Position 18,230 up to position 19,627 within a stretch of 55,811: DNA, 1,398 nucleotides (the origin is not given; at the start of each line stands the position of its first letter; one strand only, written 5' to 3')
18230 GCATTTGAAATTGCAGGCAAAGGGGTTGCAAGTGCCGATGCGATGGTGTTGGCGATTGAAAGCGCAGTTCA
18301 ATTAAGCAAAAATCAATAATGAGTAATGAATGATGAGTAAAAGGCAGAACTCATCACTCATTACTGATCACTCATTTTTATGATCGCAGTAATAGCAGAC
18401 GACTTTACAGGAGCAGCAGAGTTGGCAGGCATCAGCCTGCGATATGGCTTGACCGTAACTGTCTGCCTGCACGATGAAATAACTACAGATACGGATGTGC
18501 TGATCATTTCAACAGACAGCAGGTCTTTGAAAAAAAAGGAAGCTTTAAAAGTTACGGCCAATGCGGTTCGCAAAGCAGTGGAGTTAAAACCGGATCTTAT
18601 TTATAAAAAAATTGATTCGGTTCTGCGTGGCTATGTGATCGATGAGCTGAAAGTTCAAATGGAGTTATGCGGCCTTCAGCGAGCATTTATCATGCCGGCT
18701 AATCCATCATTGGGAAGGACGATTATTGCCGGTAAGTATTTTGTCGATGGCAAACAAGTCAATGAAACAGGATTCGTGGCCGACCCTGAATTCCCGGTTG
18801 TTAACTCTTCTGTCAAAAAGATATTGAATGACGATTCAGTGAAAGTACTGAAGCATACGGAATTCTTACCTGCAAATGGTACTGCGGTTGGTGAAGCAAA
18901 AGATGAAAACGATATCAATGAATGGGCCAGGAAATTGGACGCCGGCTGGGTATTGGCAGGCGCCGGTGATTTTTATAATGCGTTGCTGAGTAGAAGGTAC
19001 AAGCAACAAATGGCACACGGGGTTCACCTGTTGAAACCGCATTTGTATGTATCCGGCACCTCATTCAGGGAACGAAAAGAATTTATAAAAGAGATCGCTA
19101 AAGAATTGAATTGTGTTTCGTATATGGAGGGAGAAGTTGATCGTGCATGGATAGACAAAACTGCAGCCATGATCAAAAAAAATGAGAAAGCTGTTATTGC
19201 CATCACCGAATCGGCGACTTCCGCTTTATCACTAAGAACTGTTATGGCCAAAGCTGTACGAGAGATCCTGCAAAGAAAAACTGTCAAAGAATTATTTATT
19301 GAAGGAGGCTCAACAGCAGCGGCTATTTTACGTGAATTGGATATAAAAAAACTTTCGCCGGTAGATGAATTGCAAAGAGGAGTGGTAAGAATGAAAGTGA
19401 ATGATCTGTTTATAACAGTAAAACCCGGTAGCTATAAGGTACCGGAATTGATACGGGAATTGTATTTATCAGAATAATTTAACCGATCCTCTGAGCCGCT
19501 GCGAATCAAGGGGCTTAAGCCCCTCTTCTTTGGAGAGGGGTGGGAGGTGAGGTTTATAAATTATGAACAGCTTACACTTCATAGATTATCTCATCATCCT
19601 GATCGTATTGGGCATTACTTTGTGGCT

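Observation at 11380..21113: Candidate, apparently undescribed catabolic route for the RG-II keto-deoxy sugar acid Dha (and/or Kdo): sialidase-fold hydrolase, Na+ symporter, pyruvate aldolase, Fe-ADH, tetronate kinase, PdxA2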

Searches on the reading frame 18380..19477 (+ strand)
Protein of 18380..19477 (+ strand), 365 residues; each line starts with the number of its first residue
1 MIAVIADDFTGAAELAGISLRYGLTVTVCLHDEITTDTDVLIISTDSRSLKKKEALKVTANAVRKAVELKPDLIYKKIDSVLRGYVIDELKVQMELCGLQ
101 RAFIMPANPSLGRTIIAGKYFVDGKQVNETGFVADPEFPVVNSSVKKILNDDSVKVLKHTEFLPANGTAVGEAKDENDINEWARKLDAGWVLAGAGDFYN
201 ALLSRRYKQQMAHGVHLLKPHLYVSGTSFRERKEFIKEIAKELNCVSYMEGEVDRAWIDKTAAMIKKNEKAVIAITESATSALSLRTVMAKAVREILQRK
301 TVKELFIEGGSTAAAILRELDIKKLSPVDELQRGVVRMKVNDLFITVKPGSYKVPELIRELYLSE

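Call 4: search_protein_families(library=pfam, proteins=[window:18380-19477:+])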
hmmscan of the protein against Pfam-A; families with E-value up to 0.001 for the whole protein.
window:18380-19477:+ (365 aa): 2 families
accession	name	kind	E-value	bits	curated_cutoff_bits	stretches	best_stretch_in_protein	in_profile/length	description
PF07005.16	SBD_N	-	7.2e-35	121.3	25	1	2-156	1-161/230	Sugar-binding N-terminal domain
PF17042.10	NBD_C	-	1.2e-07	32.9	28.3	1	273-351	80-161/168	Nucleotide-binding C-terminal domain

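Call 5: search_protein_families(library=ncbifam, proteins=[window:18380-19477:+])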
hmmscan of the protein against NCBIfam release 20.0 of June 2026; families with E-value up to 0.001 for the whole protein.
window:18380-19477:+ (365 aa): 2 families
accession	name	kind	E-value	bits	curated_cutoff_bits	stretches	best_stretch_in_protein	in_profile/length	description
NF047819.1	ThrnKinDtnkGamma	equivalog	3.2e-40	138.3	450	1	2-154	3-158/422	D-threonate kinase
NF043035.1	OxoTetrKin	equivalog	4.8e-21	75.1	350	1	2-155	2-163/418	3-oxo-tetronate kinase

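Call 10: search_solved_structures(query=window:18380-19477:+, max_evalue=0.01)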
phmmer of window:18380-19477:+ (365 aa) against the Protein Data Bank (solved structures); distinct sequences matched with E-value up to 0.01: 5.
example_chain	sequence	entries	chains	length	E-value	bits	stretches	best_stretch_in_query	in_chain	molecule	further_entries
4xfm_A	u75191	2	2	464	4.7e-17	65.5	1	2-151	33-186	Uncharacterized protein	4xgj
4xfr_A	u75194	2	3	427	4.8e-12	49.1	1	2-151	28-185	Uncharacterized protein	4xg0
1yzy_A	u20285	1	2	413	7e-10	41.9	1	1-150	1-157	Hypothetical protein HI1011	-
5dmh_A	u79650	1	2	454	6e-09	38.9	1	2-153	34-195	Uncharacterized protein conserved in bacteria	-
3dqq_A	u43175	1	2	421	1.1e-06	31.4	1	2-149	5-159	Putative tRNA synthase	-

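Call 14: find_homologous_proteins(query=window:18380-19477:+, max_evalue=0.00001)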
Query window:18380-19477:+ (365 aa): 2088 proteins with E <= 0.00001 among 8000 candidates; the best 120 are listed.
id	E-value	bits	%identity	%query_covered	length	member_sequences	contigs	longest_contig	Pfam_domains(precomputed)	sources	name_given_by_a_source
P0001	3.3e-233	791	100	100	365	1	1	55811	PF17042.11,PF07005.17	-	-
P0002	1.6e-190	651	81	100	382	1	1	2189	PF17042.11,PF07005.17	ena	-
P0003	4.4e-190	649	81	100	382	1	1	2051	PF17042.11,PF07005.17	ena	-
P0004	7.6e-190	648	82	99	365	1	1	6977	PF17042.11,PF07005.17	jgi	-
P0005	2.8e-189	647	81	99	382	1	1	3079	PF17042.11,PF07005.17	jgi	-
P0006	5.1e-189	646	80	99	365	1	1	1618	PF17042.11,PF07005.17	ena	-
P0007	9.4e-189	645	80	100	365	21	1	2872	PF17042.11,PF07005.17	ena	-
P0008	6.5e-188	642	80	99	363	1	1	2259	PF17042.11,PF07005.17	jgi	jgi:uncharacterized protein YgbK (DUF1537 family)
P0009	1.2e-187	641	80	99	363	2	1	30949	PF17042.11,PF07005.17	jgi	jgi:uncharacterized protein YgbK (DUF1537 family)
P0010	3.6e-187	640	80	99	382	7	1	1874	PF17042.11,PF07005.17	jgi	jgi:uncharacterized protein YgbK (DUF1537 family)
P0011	8.6e-185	632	78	100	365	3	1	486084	PF17042.11,PF07005.17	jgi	jgi:D-threonate/D-erythronate kinase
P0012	1.1e-183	628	78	99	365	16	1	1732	PF17042.11,PF07005.17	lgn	-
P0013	2.2e-182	624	78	100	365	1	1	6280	PF17042.11,PF07005.17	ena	-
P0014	8.0e-180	615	77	99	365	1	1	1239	PF17042.11,PF07005.17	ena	-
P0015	1.0e-179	615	77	100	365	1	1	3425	PF17042.11,PF07005.17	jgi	jgi:uncharacterized protein YgbK (DUF1537 family)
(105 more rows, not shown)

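Call 16: find_related_loci(query=A1, collection=genome_contigs, flank=10000)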
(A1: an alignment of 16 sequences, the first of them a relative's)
Query A1 (365 aa) in genome_contigs; peptide patterns used: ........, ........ (x = any residue, [..] = any of these).
600 stretches matched a pattern (row limit reached: there are more); 361 encode a relative of the query (tblastn E <= 1e-3); the best 80 are kept; 80 distinct loci.
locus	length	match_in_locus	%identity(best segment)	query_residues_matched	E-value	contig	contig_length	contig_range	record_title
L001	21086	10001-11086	63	1-362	1e-152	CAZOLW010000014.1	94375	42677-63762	MAG TPA_asm: uncultured Chitinophagaceae bacterium isolate SRP302447_co4_785 genome assembly, contig: NODE_765_length_94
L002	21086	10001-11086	59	1-362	6e-145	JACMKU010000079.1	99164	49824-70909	MAG: Chitinophagaceae bacterium isolate ES-bin-252 ES-bin-252-contig-k141_5424251, whole genome shotgun sequence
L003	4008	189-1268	59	1-364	1e-145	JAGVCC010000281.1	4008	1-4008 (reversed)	MAG: Chitinophagales bacterium isolate WC_3 c_000000137303, whole genome shotgun sequence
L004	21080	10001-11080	59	1-362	4e-141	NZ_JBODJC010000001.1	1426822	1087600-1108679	Ferruginibacter sp. SUN106 contig1, whole genome shotgun sequence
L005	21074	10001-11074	57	1-362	2e-140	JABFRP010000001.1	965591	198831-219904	MAG: Ferruginibacter sp. isolate P-RSF-NP-03 c_000000007055, whole genome shotgun sequence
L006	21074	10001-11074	59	1-362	8e-140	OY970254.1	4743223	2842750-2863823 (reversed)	MAG: uncultured Chitinophagaceae bacterium isolate MFD02832.bin.1.55 genome assembly, chromosome: 1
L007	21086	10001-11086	56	1-362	2e-137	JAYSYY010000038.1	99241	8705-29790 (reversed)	MAG: Chitinophagaceae bacterium isolate GFS_13508 GFS_13508_37, whole genome shotgun sequence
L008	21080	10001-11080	57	1-364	7e-137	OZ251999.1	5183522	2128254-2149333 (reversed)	MAG: Ferruginibacter sp. isolate 6b93fee7-c919-495a-ad20-624eb88cafa5 genome assembly, chromosome: 1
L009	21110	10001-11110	57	1-364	5e-136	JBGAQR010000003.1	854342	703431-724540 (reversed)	MAG: Ferruginibacter sp. isolate MAG_AAO_H10.23 AAOH10-23_opera_contig_19, whole genome shotgun sequence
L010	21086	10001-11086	55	1-362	7e-133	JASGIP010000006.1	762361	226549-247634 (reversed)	MAG: Ferruginibacter sp. isolate 5N345 JMF-2111-06-0005.ont.bin.345_5, whole genome shotgun sequence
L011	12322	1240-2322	57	1-365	4e-132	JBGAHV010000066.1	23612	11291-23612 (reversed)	MAG: Ferruginibacter sp. isolate MAG_MBR_H125.10 MBRH125-10_opera_contig_4391, whole genome shotgun sequence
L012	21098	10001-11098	54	1-362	2e-128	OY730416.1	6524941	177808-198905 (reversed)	MAG: uncultured Ferruginibacter sp. isolate 52100660-89e0-41f3-aa4d-b5ad2bee9e90 genome assembly, chromosome: 1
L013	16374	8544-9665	53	2-363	3e-124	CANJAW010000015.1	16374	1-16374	MAG: Chitinophagaceae bacterium isolate RH-15aug16-49 genome assembly, contig: RH-15aug16-C7322, whole genome shotgun se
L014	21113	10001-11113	51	1-362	2e-123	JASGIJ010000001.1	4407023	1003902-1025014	MAG: Lacibacter sp. isolate 5N313 JMF-2111-06-0005.ont.bin.313_0, whole genome shotgun sequence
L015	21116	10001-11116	52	1-362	1e-122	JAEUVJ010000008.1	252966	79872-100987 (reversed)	MAG: Chitinophagaceae bacterium isolate new MAG-378 k141_2455716, whole genome shotgun sequence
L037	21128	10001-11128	44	1-365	2e-96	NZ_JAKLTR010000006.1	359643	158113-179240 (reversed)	Terrimonas ginsenosidimutans strain NA20 6, whole genome shotgun sequence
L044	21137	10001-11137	43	1-356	2e-91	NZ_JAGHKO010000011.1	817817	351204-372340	Niastella soli strain MAH-29 platanus_K_17_124_11, whole genome shotgun sequence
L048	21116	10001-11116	42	1-355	1e-89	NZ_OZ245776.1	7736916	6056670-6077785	MAG: Larkinella sp. isolate 42b54329-fa9f-4af4-8b8f-8d4d598680f9 chromosome 1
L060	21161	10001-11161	41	1-364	1e-86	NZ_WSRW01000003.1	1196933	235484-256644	Mucilaginibacter lacusdianchii strain JXJ CY 39 Scaffold3, whole genome shotgun sequence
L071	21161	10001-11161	40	1-363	1e-80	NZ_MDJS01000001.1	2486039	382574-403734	Mucilaginibacter sp. PPCGB 2223 NODE_1_length_2486039_cov_141.127_ID_564, whole genome shotgun sequence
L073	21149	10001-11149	38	1-358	3e-79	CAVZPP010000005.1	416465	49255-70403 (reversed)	MAG: uncultured Bacteroidaceae bacterium isolate MFD03804.bin.1.39 genome assembly, contig: contig_37737, whole genome s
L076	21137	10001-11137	39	1-358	8e-75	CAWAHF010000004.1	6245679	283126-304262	MAG: uncultured Bacteroidales bacterium isolate MFD02416.bin.1.317 genome assembly, contig: contig_49773, whole genome s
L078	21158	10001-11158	38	1-365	2e-74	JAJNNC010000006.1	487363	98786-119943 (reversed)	Catalimonadaceae bacterium JC749 6, whole genome shotgun sequence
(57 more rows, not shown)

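Call 37: search_protein_families(library=pfam, proteins=[L076:1036-2172:-, L076:2606-5401:-, L076:5572-6591:+, L076:12812-15961:+, L076:15974-17926:+, L076:17937-18929:+, L076:18960-21137:+, L078:509-2248:+, L078:2375-5560:+, L078:12809-13669:+])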
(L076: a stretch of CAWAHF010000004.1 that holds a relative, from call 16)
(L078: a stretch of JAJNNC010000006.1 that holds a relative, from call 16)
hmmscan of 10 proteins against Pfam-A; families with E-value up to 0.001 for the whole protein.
L076:1036-2172:- (378 aa): 4 families
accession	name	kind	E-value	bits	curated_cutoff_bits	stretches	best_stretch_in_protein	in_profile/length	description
PF13517.12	FG-GAP_3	-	1.2e-31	109.5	26.9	4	239-303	1-60/61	FG-GAP-like repeat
PF01839.29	FG-GAP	-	4.1e-08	33.4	22.1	1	129-148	1-20/37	FG-GAP repeat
PF12256.14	TcdB_toxin_midN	-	4.3e-05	23.3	24.8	0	41-74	29-61/181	Insecticide toxin TcdB middle/N-terminal region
PF05279.16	Asp-B-Hydro_N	-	0.00022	21.5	23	0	6-54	13-57/66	Aspartyl beta-hydroxylase N-terminal region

L076:2606-5401:- (931 aa): 5 families
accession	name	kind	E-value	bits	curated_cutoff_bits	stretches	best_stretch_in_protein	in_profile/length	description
PF02836.23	Glyco_hydro_2_C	-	1.8e-29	103.3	21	1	299-513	5-252/302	Glycosyl hydrolases family 2, TIM barrel domain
PF02837.24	Glyco_hydro_2_N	-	7.7e-16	58.9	28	1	59-189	33-167/169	Glycosyl hydrolases family 2, sugar binding domain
PF00703.27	Glyco_hydro_2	-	4.8e-12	47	23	1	204-293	16-109/109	Glycosyl hydrolases family 2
PF02929.23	Bgal_small_N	-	7.6e-06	26.2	25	1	733-820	77-159/248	Beta galactosidase small chain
PF22666.2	Glyco_hydro_2_N2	-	2.1e-05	25.1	27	1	86-161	47-121/167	Glycosyl hydrolase 2 galactose-binding domain-like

L076:5572-6591:+ (339 aa): 4 families
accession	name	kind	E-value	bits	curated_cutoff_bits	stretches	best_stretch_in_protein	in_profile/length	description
PF00532.27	Peripla_BP_1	-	3.6e-33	115.7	22.2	1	72-324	4-269/281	Periplasmic binding proteins and sugar binding domain of LacI family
PF13377.12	Peripla_BP_3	-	3.6e-30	105.7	26.5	1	178-339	1-167/167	Periplasmic binding protein-like domain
PF00356.27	LacI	-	6.2e-19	68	27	1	12-56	2-46/46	Bacterial regulatory proteins, lacI family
PF13407.12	Peripla_BP_4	-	1.2e-16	61.5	35.1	1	73-285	2-219/258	Periplasmic binding protein domain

L076:12812-15961:+ (1049 aa): 3 families
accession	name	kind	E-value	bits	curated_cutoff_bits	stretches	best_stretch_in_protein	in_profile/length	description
PF07715.20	Plug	-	1.4e-17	64.6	23.9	1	115-221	4-107/107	TonB-dependent Receptor Plug Domain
PF13715.12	CarbopepD_reg_2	-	2.5e-17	63.1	32.2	1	24-105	1-88/88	CarboxypepD_reg-like domain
PF13620.12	CarboxypepD_reg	-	3.3e-09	37.4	32.3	1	24-93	2-81/82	Carboxypeptidase regulatory-like domain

L076:15974-17926:+ (650 aa): 2 families
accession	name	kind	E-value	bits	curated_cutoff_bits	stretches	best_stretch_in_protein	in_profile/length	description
PF07980.17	SusD_RagB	-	1.3e-40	140.4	23.1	1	310-641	1-297/297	SusD family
PF14322.12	SusD-like_3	-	7.8e-18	65.8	27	1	135-257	79-191/191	Starch-binding associating with outer membrane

L076:17937-18929:+ (330 aa): 1 family
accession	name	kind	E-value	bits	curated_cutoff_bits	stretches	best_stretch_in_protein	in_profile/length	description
PF03781.23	FGE-sulfatase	-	8.3e-43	147.3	23.3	1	46-326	4-255/255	Sulfatase-modifying factor enzyme 1-like domain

L076:18960-21137:+ (726 aa): 2 families
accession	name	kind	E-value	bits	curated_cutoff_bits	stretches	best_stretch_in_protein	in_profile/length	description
PF18998.6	Flg_new_2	-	2.5e-15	56.7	23.6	1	615-693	1-72/73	Divergent InlB B-repeat domain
PF09479.16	Flg_new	-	4.8e-06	27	27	1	344-395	12-62/65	Listeria-Bacteroides repeat domain (List_Bact_rpt)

L078:509-2248:+ (579 aa): 0 families

L078:2375-5560:+ (1061 aa): 1 family
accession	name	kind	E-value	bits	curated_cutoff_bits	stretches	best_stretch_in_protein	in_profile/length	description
PF19815.4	DUF6298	-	1.8e-249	828.9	28.1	1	488-976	1-487/487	Family of unknown function (DUF6298)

L078:12809-13669:+ (286 aa): 2 families
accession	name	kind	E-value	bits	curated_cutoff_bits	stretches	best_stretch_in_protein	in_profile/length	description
PF12833.13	HTH_18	-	7.7e-20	71.4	33.6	1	200-278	1-79/80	Helix-turn-helix domain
PF00165.29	HTH_AraC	-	6.1e-14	52.2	26.6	1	243-277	8-41/42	Bacterial regulatory helix-turn-helix proteins, AraC family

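Call 47: search_protein_families(library=ncbifam, proteins=[L044:3025-6822:+], max_evalue=1e-10)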
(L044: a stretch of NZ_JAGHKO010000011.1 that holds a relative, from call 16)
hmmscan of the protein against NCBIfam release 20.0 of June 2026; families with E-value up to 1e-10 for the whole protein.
L044:3025-6822:+ (1265 aa): 2 families
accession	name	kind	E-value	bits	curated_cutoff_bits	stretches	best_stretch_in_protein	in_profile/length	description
NF041573.1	rhamnosid_Stmyc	equivalog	1.1e-203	678.9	1720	2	154-918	289-1027/1028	alpha-L-rhamnosidase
NF041572.1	rhamnosid_Flavobac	equivalog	2.8e-151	505.6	1800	1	16-917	10-941/946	alpha-L-rhamnosidase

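Call 51: search_solved_structures(query=L078:2375-5560:+, max_evalue=0.001)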
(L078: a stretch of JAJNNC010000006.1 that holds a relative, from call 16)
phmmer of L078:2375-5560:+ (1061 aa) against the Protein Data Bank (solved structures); distinct sequences matched with E-value up to 0.001: 0.
